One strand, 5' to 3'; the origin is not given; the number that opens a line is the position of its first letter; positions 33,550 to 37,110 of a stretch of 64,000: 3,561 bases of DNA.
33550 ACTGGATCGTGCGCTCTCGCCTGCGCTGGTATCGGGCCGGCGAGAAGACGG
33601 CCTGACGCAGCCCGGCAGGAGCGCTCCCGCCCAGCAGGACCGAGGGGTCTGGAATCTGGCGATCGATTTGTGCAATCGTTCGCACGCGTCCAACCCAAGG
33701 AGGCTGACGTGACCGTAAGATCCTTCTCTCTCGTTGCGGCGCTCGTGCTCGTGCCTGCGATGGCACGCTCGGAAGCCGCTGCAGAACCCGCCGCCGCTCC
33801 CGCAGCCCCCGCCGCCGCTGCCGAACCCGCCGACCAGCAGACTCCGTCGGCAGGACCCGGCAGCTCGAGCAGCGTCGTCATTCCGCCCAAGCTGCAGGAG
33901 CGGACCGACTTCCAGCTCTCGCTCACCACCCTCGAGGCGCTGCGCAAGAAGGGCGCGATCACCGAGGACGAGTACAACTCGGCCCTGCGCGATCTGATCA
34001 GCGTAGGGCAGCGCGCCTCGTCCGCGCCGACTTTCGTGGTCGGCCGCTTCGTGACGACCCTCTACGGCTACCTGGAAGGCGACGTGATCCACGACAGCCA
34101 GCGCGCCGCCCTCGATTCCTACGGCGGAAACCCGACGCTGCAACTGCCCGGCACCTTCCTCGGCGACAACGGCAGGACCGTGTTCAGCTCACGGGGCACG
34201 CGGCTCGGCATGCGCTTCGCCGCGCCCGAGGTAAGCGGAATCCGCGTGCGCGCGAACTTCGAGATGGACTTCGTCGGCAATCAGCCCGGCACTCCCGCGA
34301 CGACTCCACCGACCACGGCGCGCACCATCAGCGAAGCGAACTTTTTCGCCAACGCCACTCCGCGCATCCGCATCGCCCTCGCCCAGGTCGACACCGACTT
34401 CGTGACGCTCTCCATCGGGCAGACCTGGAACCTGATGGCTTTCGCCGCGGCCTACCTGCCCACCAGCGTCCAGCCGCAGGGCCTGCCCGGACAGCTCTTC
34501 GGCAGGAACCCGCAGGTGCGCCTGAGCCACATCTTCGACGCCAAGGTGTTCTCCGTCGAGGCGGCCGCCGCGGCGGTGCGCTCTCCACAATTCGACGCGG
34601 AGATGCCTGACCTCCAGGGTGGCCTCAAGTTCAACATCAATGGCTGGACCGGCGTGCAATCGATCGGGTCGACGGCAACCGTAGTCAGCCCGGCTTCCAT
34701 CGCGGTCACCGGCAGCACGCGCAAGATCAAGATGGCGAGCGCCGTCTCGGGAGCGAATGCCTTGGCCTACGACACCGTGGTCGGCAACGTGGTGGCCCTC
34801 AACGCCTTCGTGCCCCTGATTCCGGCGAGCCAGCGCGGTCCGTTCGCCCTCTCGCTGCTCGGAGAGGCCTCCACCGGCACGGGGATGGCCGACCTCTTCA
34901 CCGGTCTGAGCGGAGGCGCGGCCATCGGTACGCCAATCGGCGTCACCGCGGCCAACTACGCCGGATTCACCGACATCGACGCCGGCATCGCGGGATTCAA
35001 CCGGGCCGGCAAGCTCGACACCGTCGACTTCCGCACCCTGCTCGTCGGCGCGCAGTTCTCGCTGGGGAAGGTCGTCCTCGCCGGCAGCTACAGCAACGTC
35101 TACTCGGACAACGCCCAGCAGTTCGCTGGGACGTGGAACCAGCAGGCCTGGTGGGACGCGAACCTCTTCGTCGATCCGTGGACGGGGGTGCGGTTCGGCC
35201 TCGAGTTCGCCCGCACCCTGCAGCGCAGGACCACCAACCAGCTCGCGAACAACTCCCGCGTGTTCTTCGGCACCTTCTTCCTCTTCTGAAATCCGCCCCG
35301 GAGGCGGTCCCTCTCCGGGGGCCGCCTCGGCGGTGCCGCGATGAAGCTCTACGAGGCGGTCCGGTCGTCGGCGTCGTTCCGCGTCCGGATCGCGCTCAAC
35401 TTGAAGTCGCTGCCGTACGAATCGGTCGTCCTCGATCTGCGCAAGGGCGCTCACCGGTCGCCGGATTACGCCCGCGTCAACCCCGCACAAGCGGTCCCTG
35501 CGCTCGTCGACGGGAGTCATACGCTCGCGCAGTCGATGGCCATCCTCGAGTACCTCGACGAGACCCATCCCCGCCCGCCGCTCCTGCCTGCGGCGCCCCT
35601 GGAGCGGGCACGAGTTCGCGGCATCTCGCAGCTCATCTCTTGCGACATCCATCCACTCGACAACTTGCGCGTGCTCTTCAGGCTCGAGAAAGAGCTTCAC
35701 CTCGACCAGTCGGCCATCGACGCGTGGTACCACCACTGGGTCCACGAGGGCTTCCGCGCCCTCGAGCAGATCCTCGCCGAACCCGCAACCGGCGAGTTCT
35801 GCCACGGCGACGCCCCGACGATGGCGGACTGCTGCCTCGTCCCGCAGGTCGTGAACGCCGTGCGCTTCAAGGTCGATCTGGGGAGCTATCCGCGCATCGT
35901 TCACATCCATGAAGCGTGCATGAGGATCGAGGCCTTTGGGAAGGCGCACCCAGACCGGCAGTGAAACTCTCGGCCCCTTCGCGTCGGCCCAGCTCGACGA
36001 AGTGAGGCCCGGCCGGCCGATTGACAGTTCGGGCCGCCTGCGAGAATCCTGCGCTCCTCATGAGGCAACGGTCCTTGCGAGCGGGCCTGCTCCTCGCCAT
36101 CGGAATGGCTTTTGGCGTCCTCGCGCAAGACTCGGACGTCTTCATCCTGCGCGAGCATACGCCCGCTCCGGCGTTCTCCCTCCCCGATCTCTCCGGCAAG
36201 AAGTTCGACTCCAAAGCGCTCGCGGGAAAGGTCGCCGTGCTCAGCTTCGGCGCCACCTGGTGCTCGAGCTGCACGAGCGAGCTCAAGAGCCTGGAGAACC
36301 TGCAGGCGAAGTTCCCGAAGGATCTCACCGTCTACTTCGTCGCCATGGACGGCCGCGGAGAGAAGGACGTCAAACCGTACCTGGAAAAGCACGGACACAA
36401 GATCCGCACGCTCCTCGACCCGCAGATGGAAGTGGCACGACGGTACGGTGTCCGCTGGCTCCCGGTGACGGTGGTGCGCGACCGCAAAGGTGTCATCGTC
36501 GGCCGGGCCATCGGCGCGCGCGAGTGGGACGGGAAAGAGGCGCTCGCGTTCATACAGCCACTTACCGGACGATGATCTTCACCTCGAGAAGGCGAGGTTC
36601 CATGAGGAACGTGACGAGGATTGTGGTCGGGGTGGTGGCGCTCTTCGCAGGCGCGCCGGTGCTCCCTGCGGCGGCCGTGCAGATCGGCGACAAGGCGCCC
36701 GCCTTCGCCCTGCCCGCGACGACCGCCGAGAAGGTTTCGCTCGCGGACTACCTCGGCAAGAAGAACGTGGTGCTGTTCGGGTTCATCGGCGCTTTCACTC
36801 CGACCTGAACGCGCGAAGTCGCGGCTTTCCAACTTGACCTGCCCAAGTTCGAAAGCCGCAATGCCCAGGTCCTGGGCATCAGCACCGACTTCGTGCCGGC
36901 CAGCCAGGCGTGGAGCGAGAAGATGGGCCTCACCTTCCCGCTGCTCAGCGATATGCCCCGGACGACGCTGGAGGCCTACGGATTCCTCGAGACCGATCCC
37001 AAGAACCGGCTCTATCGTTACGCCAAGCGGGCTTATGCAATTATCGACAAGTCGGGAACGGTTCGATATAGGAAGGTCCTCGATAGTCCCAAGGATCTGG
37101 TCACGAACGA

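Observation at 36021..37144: Exported selenocysteine peroxiredoxin (in-frame UGA plus SECIS hairpin) paired with an exported TlpA-like WCxxC oxidoreductase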

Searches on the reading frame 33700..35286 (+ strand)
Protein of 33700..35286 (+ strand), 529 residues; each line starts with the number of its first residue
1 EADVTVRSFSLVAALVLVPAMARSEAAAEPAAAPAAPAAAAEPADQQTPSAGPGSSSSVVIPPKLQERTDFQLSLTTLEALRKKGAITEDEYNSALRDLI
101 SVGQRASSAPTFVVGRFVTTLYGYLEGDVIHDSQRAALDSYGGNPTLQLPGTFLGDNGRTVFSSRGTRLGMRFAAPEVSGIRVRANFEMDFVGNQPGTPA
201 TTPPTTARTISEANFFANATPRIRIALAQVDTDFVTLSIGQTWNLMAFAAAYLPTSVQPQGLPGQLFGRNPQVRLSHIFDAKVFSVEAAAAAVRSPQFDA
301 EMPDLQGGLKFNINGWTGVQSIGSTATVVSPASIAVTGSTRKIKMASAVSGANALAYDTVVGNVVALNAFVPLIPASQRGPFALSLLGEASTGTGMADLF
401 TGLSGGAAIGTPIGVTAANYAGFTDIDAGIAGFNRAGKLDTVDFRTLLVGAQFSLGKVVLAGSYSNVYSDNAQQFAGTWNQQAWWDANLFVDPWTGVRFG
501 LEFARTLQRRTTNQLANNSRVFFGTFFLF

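Call 32: search_protein_families(library=pfam, proteins=[window:33700-35286:+])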
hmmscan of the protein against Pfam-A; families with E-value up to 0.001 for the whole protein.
window:33700-35286:+ (529 aa): 1 family
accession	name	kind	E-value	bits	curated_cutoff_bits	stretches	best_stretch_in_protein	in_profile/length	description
PF09851.14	SHOCT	-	7.9e-05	22.7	27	1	75-99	3-27/28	Short C-terminal domain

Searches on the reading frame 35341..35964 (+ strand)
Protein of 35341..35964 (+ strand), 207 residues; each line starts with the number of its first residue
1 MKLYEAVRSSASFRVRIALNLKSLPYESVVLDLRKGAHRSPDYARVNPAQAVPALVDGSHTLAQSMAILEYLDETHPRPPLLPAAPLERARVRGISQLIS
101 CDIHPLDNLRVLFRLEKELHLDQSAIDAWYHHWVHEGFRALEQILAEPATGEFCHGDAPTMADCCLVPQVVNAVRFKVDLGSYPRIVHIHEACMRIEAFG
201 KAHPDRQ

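Call 8: search_protein_families(library=pfam, proteins=[window:35341-35961:+])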
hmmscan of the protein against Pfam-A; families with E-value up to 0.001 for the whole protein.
window:35341-35961:+ (207 aa): 4 families
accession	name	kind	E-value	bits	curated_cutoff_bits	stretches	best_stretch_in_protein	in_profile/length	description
PF02798.26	GST_N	-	1.4e-19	70.6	20.9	1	1-74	3-76/76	Glutathione S-transferase, N-terminal domain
PF13409.12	GST_N_2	-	1.4e-16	61.3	25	1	9-75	2-70/70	Glutathione S-transferase, N-terminal domain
PF13417.12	GST_N_3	-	1.3e-15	57.9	22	1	3-80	1-75/75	Glutathione S-transferase, N-terminal domain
PF13410.11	GST_C_2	-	9.5e-06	26.1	24.9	1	134-173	11-47/69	Glutathione S-transferase, C-terminal domain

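Call 43: find_encoding_contigs(protein=window:35341-35964:+, flank=3000, max_places=3)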
Protein window:35341-35964:+ (207 aa): 23 contigs read that carry it; 3 places shown.
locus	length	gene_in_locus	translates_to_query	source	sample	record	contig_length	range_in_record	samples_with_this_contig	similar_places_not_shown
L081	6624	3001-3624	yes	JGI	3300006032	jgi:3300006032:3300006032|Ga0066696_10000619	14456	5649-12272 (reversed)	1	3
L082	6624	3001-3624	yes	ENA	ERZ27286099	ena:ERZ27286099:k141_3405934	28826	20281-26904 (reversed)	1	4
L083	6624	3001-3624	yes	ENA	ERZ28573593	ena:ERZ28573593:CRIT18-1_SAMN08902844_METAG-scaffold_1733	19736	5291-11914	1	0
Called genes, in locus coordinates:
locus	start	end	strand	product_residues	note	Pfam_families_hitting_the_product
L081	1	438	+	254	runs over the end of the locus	PF00528:BPD_transp_1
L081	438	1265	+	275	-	PF00528:BPD_transp_1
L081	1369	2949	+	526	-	-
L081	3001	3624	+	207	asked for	PF02798:GST_N, PF13417:GST_N_3, PF13409:GST_N_2, PF13410:GST_C_2 (weak)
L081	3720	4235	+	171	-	PF00578:AhpC-TSA, PF08534:Redoxin, PF02630:SCO1-SenC (weak), PF13098:Thioredoxin_2, PF13905:Thioredoxin_8 (weak)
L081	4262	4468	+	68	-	PF00578:AhpC-TSA (weak), PF08534:Redoxin (weak)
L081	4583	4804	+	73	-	PF00578:AhpC-TSA (weak), PF08534:Redoxin (weak)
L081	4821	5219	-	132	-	-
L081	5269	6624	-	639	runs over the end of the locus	PF00989:PAS, PF08448:PAS_4, PF13426:PAS_9, PF00989:PAS, PF08448:PAS_4, PF13426:PAS_9, PF00512:HisKA, PF02518:HATPase_c, +5 more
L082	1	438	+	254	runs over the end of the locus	PF00528:BPD_transp_1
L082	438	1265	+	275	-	PF00528:BPD_transp_1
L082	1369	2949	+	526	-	-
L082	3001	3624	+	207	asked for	PF02798:GST_N, PF13417:GST_N_3, PF13409:GST_N_2, PF13410:GST_C_2 (weak)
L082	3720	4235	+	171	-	PF00578:AhpC-TSA, PF08534:Redoxin, PF02630:SCO1-SenC (weak), PF13098:Thioredoxin_2, PF13905:Thioredoxin_8 (weak)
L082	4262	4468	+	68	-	PF00578:AhpC-TSA (weak), PF08534:Redoxin (weak)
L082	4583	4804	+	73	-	PF00578:AhpC-TSA (weak), PF08534:Redoxin (weak)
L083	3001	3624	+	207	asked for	PF02798:GST_N, PF13417:GST_N_3, PF13409:GST_N_2, PF13410:GST_C_2 (weak)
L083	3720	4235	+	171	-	PF00578:AhpC-TSA, PF08534:Redoxin, PF02630:SCO1-SenC (weak), PF13098:Thioredoxin_2, PF13905:Thioredoxin_8 (weak)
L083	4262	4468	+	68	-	PF00578:AhpC-TSA (weak), PF08534:Redoxin (weak)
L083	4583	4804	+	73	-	PF00578:AhpC-TSA (weak), PF08534:Redoxin (weak)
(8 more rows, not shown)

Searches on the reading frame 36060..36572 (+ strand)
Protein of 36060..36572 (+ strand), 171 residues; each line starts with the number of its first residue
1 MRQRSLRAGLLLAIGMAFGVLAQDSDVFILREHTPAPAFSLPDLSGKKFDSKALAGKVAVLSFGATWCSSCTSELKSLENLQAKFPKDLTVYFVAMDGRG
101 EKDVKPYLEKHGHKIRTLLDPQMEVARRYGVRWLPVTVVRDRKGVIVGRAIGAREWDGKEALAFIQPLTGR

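Call 8: search_protein_families(library=pfam, proteins=[window:36060-36572:+])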
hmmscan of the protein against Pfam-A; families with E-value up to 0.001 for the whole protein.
seq(171 aa): 6 families
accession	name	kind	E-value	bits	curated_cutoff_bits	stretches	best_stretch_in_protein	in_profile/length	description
PF00578.27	AhpC-TSA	-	3.2e-20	72.7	26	1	35-147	4-122/124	AhpC/TSA family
PF08534.16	Redoxin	-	1.5e-19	70.7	26.6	1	34-157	4-139/148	Redoxin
PF13098.12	Thioredoxin_2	-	1.6e-08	35.3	27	1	55-153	4-94/104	Thioredoxin-like domain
PF02630.20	SCO1-SenC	-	7.6e-07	29.6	22.8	1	38-125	3-96/134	SCO1/SenC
PF13905.12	Thioredoxin_8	-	2.8e-06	28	27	1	56-144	1-92/94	Thioredoxin-like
PF00085.26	Thioredoxin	-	8.6e-05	22.9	23.5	0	44-101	5-61/103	Thioredoxin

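Call 20: search_protein_families(library=ncbifam, proteins=[window:36060-36572:+], max_evalue=0.01)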
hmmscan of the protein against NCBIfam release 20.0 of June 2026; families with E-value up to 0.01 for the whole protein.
seq(171 aa): 11 families
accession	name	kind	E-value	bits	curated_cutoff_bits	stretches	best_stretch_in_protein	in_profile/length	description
NF002854.0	PRK03147.1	subfamily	1.7e-18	67.2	170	1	10-154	13-160/176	thiol-disulfide oxidoreductase ResA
NF047696.1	ThlDiSintTplARhiz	equivalog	1.2e-14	54.6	230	1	35-167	76-214/219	thiol:disulfide interchange protein TlpA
NF041054.1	WAxxUGC_long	equivalog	1.4e-14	54.2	300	1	34-151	82-199/354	ResA-like WAxxUGC motif-containing protein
TIGR00385.1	dsbE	subfamily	7.4e-09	35.4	123.15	1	33-153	37-157/173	DsbE family thiol:disulfide interchange protein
NF041202.1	StoA_CxxC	exception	2.1e-08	34.2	210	1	31-152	28-150/163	endospore biogenesis thiol-disulfide oxidoreductase StoA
TIGR01068.1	thioredoxin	equivalog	3.3e-06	27.2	96.8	1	46-99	3-57/101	thioredoxin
NF011941.0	PRK15412.1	equivalog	6.7e-05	22.5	359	1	35-152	44-161/185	thiol:disulfide interchange protein DsbE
NF006960.0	PRK09437.1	equivalog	0.00055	19.9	140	1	30-131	4-105/156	thioredoxin-dependent thiol peroxidase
NF053656.1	redoxin_TUGYCR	domain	0.00057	19.8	100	1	47-140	18-114/146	TUGYCR motif thioredoxin fold (seleno)protein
NF040769.1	SelL_rel_redox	subfamily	0.0033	17.1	120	1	68-131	37-100/173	SelL-related redox protein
NF010625.0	PRK14018.1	equivalog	0.0073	14.9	522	1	56-147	56-153/521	bifunctional peptide-methionine (S)-S-oxide reductase MsrA/peptide-methionine (R)-S-oxide reductase MsrB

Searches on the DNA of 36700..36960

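Call 7: search_rna_families(source=window, start=36700, end=36960, threshold=evalue, max_evalue=10)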
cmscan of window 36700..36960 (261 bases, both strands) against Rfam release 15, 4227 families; matches with E-value up to 10: 3.
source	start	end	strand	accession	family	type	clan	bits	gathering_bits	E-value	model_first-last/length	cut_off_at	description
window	36819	36861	-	RF04132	mir-4436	Gene; miRNA;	-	18.1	74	0.25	1-85/85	no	mir-4436 microRNA precursor family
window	36907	36950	+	RF01918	mir-1249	Gene; miRNA;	-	15.1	83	1.5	1-75/75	no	mir-1249 microRNA precursor family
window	36819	36861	+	RF04132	mir-4436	Gene; miRNA;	-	13.1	74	6.1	1-85/85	no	mir-4436 microRNA precursor family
